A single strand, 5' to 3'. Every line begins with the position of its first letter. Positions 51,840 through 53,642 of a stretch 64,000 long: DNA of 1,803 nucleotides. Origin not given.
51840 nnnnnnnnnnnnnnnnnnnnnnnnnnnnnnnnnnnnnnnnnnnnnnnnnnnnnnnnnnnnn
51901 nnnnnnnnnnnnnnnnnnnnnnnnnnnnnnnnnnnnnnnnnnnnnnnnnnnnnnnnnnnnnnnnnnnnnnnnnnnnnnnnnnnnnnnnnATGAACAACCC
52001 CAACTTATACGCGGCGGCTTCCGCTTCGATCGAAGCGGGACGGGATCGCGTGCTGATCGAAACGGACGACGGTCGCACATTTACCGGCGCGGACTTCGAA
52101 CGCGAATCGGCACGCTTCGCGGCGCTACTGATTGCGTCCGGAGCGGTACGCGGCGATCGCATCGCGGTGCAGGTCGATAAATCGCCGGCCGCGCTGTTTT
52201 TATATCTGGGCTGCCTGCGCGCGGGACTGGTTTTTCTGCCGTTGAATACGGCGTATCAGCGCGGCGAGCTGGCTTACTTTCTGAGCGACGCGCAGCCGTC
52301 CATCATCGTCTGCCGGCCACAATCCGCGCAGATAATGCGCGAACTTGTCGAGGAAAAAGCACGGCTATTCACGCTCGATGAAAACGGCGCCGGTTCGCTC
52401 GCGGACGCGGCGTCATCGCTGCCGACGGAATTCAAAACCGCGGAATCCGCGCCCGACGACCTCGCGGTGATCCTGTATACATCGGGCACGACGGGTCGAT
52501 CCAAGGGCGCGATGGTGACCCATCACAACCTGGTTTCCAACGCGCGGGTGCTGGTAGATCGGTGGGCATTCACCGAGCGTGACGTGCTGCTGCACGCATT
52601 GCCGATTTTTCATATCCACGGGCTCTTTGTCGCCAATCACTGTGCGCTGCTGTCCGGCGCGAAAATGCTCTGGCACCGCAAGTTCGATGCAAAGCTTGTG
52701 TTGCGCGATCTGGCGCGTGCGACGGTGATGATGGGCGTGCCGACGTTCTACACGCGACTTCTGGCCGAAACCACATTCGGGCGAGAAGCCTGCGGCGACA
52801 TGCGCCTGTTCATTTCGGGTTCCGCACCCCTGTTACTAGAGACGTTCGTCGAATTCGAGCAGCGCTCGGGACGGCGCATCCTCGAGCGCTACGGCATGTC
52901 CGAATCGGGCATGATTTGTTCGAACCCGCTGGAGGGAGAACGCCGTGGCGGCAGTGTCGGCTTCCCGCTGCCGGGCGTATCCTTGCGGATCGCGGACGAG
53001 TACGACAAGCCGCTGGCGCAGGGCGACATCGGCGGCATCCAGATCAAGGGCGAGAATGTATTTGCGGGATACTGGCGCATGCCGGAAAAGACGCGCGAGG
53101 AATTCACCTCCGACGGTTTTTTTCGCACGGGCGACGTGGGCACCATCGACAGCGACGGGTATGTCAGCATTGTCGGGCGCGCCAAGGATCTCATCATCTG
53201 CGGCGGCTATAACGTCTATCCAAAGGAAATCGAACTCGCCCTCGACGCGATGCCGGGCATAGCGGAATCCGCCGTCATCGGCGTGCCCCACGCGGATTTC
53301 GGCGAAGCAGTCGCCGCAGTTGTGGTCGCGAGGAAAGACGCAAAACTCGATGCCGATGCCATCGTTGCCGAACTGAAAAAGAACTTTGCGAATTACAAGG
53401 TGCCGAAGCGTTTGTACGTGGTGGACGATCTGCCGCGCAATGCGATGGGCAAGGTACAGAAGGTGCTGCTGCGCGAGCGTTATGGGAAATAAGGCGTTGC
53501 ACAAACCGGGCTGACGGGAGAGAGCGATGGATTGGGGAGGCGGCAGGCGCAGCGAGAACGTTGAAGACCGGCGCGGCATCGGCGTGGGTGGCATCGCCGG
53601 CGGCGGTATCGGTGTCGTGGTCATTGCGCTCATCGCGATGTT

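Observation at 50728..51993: Single-polypeptide MdcD-MdcE-like carboxyltransferase with no ACP partner nearby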

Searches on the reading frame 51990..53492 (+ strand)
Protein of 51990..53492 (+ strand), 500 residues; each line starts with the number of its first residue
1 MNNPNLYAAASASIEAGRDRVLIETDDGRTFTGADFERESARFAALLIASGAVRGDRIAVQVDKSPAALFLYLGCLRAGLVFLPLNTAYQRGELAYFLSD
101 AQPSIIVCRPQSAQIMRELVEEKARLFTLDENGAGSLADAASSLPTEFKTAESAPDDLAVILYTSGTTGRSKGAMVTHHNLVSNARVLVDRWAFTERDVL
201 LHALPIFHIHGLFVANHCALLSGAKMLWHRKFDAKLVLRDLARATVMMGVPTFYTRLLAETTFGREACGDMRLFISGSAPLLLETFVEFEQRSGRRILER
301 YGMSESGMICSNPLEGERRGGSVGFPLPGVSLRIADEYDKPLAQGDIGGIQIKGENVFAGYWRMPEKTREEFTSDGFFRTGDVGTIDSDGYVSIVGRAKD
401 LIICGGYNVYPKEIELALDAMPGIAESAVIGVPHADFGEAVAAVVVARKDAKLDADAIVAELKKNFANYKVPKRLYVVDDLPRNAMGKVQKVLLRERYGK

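Call 7: search_protein_families(library=pfam, proteins=[window:51990-53492:+], max_evalue=0.01)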
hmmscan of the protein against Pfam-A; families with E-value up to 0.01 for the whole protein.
window:51990-53492:+ (500 aa): 2 families
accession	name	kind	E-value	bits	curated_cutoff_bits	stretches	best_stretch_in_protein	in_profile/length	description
PF00501.34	AMP-binding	-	8.2e-81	272.2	29.9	1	18-362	9-384/384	AMP-binding enzyme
PF13193.12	AMP-binding_C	-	2.6e-16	60.7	24.5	1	413-488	1-76/76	AMP-binding enzyme C-terminal domain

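Call 8: search_protein_families(library=ncbifam, proteins=[window:51990-53492:+], max_evalue=0.01)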
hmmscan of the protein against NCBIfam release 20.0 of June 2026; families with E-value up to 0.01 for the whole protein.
window:51990-53492:+ (500 aa): 109 families (the best 25 are shown)
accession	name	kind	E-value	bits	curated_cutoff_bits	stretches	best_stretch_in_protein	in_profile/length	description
NF005702.0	PRK07514.1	subfamily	1.6e-236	785.5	558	1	4-498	3-500/506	malonyl-CoA synthase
NF004837.0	PRK06187.1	subfamily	6.9e-121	404.1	476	1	10-498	14-522/531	long-chain-fatty-acid--CoA ligase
NF005858.0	PRK07787.1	subfamily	9.4e-109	363.9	575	1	30-495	21-469/471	acyl-CoA synthetase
NF004114.0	PRK05605.1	equivalog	2.8e-104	349.5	766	2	148-496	213-567/575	long-chain-fatty-acid--CoA ligase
NF052269.1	Staph_lig_FadD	equivalog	2.3e-93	313.3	650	1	21-495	18-490/499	long-chain-fatty-acid--CoA ligase FadD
NF006572.0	PRK09088.1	equivalog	2.5e-93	313.4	696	1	27-497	25-486/491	acyl-CoA synthetase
NF006182.0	PRK08316.1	subfamily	2.4e-91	306.8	663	1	19-499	26-518/523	fatty acyl-CoA synthetase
NF005801.1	PRK07656.1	equivalog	1.8e-87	294.1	657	1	26-495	22-500/500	FadD3 family acyl-CoA ligase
NF005307.0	PRK06839.1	equivalog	1.5e-85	287.7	748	1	19-495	17-490/496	o-succinylbenzoate--CoA ligase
NF009233.0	PRK12583.1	subfamily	1.3e-84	284.6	832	2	147-497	192-549/558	fatty acid CoA ligase family protein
NF004229.0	PRK05677.1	subfamily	3.3e-83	280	879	2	146-496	197-553/563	long-chain-fatty-acid--CoA ligase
NF005463.0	PRK07059.1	subfamily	4.5e-83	279.5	869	2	146-496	194-554/557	long-chain-fatty-acid--CoA ligase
NF005714.0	PRK07529.1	subfamily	5.3e-81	272.8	632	2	148-497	210-575/640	acyl-CoA synthetase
NF004808.0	PRK06155.1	equivalog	6e-80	269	722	1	15-497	32-521/542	ATP-dependent acyl-CoA ligase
NF006181.0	PRK08314.1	subfamily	5.8e-79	265.8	705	2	112-496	161-552/563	long-chain-fatty-acid--CoA ligase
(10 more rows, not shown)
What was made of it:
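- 51990..53492 (+): MatB-type malonate-CoA ligase (malonyl-CoA synthase). Its start overlaps the stop of the fusion gene (ATGA). PRK07514 scores 785 bits (cut-off 558) (call 8).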

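Call 56: search_solved_structures(query=window:51990-53489:+, max_evalue=1e-40, show_alignments=1)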
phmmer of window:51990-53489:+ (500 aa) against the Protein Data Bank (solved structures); distinct sequences matched with E-value up to 1e-40: 48.
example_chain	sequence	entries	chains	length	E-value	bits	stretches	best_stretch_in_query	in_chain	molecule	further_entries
4fuq_A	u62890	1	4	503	1.3e-166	558.3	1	3-498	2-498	Malonyl CoA synthetase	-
4fut_A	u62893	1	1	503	9.2e-166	555.4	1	3-498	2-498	Malonyl CoA synthetase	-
4gxq_A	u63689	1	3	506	5.7e-164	549.5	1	3-498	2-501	Malonyl CoA synthetase, Benzoate-CoA ligase Chimeric protein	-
4gxr_A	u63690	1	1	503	1.4e-163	548.2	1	3-498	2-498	Malonyl CoA synthetase, Benzoate-CoA ligase Chimeric protein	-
8weu_A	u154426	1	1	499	4.6e-77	262.9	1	27-499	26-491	Fatty-acyl-CoA synthase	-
8wev_A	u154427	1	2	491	6.1e-77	262.5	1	27-499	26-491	Feruloyl-CoA Synthetase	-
3nyq_A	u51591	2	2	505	6.6e-75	255.8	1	37-494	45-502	Malonyl-CoA Ligase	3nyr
3r44_A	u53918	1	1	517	3.2e-68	233.8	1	27-499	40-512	fatty acyl CoA synthetase FADD13 (FATTY-ACYL-CoA SYNTHETASE)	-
6qjz_A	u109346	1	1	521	1.3e-67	231.8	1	44-498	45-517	oxalyl CoA-synthetase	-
5ie0_A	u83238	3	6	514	3.6e-64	220.4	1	41-496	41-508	Oxalate--CoA ligase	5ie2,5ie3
3ivr_A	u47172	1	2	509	5.6e-62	213.2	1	27-499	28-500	Putative long-chain-fatty-acid CoA ligase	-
8aff_A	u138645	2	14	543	2e-54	188.3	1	153-500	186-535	Oxalate--CoA ligase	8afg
8ivi_A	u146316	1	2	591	4.3e-54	187.2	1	40-498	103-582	Medium/long-chain-fatty-acid--CoA ligase FadD8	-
1ult_A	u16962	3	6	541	3.6e-53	184.1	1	23-498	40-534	long chain fatty acid-CoA ligase | long-chain-fatty-acid-CoA synthetase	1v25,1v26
8r2q_A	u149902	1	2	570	7.8e-53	183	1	28-499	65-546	Probable fatty-acid-CoA ligase FadD5 (Fatty-acid-CoA synthetase) (Fatty-acid-CoA synthase)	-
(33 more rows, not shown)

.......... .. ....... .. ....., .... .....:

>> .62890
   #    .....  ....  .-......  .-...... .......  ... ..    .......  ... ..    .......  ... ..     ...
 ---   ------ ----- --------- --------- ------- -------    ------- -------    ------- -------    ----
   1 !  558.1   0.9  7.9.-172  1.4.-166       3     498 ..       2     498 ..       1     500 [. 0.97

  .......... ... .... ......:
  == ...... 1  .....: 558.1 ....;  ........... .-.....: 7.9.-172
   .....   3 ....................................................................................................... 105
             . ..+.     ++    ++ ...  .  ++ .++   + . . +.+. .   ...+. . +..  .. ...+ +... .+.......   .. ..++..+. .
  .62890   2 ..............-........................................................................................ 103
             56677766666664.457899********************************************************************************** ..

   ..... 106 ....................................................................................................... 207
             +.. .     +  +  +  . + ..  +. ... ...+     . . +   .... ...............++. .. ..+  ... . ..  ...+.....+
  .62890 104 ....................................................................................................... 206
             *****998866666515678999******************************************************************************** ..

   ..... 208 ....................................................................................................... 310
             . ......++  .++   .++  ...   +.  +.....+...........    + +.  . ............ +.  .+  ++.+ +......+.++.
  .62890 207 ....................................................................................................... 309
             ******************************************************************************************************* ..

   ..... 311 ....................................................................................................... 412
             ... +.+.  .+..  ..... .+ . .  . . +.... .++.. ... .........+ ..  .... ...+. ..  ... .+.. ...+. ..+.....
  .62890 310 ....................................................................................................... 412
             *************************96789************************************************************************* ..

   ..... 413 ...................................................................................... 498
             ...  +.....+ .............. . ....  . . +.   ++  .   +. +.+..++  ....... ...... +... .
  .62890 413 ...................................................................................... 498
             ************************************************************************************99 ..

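Call 71: search_dna_similar(query=window:51990-53489:+, collection=plasmids, mode=protein, max_evalue=1e-100, max_rows=25)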
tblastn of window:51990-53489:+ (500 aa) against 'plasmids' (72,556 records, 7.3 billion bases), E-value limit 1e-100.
Records with a match: 278; places in all: 284; records where one place covers at least 80% of the query: 276.
Best place of each record, by identity: <60% 278.
By first word of the organism name: Sinorhizobium 73; Rhizobium 63; Pseudosulfitobacter 45; Azospirillum 17; Paracoccus 14; Bradyrhizobium 7; Neorhizobium 6; Novosphingobium 6; Ruegeria 5; Phyllobacterium 4; and 29 more.
By predicted mobility (MOB-suite, as given by PLSDB): non-mobilizable 146; conjugative 111; mobilizable 21.
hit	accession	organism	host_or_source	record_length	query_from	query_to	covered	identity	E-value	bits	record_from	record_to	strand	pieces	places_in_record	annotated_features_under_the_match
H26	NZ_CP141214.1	Sinorhizobium meliloti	alfalfa,Isolate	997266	19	498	96%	59.3%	4e-164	521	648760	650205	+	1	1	malonyl-CoA synthase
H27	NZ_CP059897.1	Ciceribacter thiooxidans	mixed culture,soil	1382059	19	498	96%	58.9%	8e-163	518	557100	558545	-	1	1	none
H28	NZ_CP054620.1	Azospirillum oryzae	cell culture,soil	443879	5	496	98%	57.4%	2e-160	511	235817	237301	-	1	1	malonyl-CoA synthase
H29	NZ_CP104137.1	Sinorhizobium sp. C101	Phaseolus vulgaris,cell ...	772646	19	500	96%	58.5%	2e-162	517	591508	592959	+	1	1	malonyl-CoA synthase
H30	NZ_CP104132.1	Sinorhizobium sp. K101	Phaseolus vulgaris,cell ...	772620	19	500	96%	58.5%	2e-162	517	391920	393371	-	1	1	malonyl-CoA synthase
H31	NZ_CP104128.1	Sinorhizobium sp. M103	Phaseolus vulgaris,cell ...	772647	19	500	96%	58.5%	2e-162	517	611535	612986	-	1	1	malonyl-CoA synthase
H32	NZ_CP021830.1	Sinorhizobium meliloti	Medicago truncatula,Single Cell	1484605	19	500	96%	58.5%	6e-162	515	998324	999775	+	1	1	record has no annotation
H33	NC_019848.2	Sinorhizobium meliloti GR4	-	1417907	19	500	96%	58.5%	1e-161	514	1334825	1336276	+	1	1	record has no annotation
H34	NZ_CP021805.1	Sinorhizobium meliloti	Medicago truncatula,Single Cell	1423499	19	500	96%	58.5%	2e-161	514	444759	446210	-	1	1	none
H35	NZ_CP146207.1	Sinorhizobium meliloti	-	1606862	19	500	96%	58.5%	4e-161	513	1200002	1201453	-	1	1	none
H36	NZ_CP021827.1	Sinorhizobium meliloti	Medicago truncatula,Single Cell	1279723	22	500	96%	58.8%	2e-161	514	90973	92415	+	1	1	record has no annotation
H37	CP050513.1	Sinorhizobium meliloti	Medicago sativa,cell culture,root nodule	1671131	19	500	96%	58.3%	9e-139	521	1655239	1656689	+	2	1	none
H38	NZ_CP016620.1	Microvirga ossetica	Vicia alpestris,cell culture,nodules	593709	3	498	99%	56.6%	8e-155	495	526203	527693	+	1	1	malonyl-CoA synthase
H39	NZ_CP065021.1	Sinorhizobium meliloti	Medicago sativa subsp. varia (Martyn) ...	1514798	19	500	96%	58.3%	3e-161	513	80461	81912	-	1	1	none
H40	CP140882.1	Sinorhizobium meliloti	Medicago lupulina,whole organism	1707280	19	500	96%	58.3%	3e-161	513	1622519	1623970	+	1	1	malonyl-CoA synthase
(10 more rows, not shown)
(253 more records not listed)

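Call 72: get_annotated_region(hit=H26, flank=6000)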
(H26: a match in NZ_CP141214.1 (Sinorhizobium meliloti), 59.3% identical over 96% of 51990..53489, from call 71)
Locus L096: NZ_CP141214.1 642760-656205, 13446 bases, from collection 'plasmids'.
description: Sinorhizobium meliloti strain LMB1 plasmid pB, complete sequence
organism: Sinorhizobium meliloti (NCBI taxid 382)
taxonomy: Bacteria; Pseudomonadota; Alphaproteobacteria; Hyphomicrobiales; Rhizobiaceae; Sinorhizobium; Sinorhizobium meliloti
host: -; source: alfalfa,Isolate; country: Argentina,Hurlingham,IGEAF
typing (MOB-suite, as given by PLSDB): conjugative; relaxase MOBQ; mating-pair formation MPF_T
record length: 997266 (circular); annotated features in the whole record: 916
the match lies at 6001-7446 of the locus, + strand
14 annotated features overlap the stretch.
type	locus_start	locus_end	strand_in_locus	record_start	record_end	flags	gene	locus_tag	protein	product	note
CDS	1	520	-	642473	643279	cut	-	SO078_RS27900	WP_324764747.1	methyltransferase domain-containing protein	-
CDS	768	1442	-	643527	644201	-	-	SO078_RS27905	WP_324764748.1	GntR family transcriptional regulator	-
CDS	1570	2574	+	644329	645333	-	dctP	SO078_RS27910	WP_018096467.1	TRAP transporter substrate-binding protein DctP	GO:0055085 - transmembrane transport [Evidence IEA]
CDS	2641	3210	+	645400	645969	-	-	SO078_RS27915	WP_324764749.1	TRAP transporter small permease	-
CDS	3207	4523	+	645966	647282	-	-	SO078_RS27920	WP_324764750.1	TRAP transporter large permease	GO:0008643 - carbohydrate transport [Evidence IEA]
CDS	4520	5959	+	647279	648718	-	-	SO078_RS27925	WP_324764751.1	malonyl-CoA decarboxylase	-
CDS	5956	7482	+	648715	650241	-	-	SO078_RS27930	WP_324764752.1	malonyl-CoA synthase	-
CDS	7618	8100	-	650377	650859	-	greA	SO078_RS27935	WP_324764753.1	transcription elongation factor GreA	GO:0032784 - regulation of DNA-templated transcription elongation [Evidence IEA]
CDS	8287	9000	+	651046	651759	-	-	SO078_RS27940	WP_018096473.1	DUF6065 family protein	-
CDS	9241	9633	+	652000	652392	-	-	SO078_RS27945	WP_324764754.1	hypothetical protein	-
CDS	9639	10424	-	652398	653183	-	-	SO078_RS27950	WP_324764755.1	anti-sigma factor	-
CDS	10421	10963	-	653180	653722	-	-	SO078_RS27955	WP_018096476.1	RNA polymerase sigma factor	GO:0006352 - DNA-templated transcription initiation [Evidence IEA]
CDS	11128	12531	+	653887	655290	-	-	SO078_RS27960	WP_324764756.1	S8 family serine peptidase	-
CDS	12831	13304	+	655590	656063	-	-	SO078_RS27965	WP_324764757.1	VOC family protein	-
